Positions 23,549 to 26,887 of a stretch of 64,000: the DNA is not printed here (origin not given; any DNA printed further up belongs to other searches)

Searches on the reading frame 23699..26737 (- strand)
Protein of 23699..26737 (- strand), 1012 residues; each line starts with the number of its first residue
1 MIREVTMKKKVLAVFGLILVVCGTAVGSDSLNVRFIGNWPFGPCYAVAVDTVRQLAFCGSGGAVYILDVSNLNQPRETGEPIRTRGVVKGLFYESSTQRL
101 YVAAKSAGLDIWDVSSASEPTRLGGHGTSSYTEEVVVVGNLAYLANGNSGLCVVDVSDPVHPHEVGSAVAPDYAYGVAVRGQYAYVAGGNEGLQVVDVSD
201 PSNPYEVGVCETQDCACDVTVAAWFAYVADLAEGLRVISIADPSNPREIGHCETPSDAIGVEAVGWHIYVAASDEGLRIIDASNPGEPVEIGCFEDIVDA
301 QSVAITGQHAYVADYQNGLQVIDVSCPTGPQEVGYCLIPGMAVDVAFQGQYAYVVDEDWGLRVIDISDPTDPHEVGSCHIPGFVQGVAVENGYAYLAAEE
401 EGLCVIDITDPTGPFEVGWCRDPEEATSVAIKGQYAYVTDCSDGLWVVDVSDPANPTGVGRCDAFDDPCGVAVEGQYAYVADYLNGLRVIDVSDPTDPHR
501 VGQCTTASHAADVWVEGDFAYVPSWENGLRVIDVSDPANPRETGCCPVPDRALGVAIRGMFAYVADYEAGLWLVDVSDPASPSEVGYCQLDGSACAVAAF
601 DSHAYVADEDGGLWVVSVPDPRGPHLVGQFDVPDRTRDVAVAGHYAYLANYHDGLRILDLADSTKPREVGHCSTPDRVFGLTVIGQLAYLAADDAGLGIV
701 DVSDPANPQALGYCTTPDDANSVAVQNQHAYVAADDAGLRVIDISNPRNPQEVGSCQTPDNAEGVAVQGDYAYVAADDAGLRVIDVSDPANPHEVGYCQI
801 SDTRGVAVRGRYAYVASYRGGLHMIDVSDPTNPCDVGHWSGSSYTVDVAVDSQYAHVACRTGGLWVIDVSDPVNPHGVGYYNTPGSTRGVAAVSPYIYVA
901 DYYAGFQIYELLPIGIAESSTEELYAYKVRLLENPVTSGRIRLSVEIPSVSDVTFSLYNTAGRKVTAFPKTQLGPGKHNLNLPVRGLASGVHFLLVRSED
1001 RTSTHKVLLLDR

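Call 19: search_protein_families(library=pfam, proteins=[window:23699-26737:-], max_evalue=1)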
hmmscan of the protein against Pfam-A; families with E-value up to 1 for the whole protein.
window:23699-26737:- (1012 aa): 9 families
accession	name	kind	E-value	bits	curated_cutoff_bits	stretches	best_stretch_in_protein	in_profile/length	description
PF08309.17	LVIVD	-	2e-199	645.2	20.2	19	173-212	3-42/42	LVIVD repeat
PF09826.15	Beta_propel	-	8.6e-15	55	22.4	1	693-755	378-432/495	Beta propeller domain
PF05694.17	SBP56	-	6.2e-12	45.5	34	0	515-544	313-343/453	56kDa selenium binding protein (SBP56)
PF24817.1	WD40_WDHD1_1st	-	3.2e-05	23.7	109.9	0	250-375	3-124/291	WDHD1 first WD40 domain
PF18962.6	Por_Secre_tail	-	0.00033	21.3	27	1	934-1007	4-73/75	Secretion system C-terminal sorting domain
PF13360.13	PQQ_2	-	0.02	15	27.6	0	387-452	165-226/233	Outer membrane protein assembly factor BamB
PF02239.22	Cytochrom_D1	-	0.084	11.8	25.5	1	729-822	7-101/368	Cytochrome D1 heme domain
PF09001.16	DUF1890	-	0.1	13.4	25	0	178-213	24-59/141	Domain of unknown function (DUF1890)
PF25173.1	Beta-prop_WDR3_1st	-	0.27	11.4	154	1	85-127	71-113/184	WDR3 first beta-propeller domain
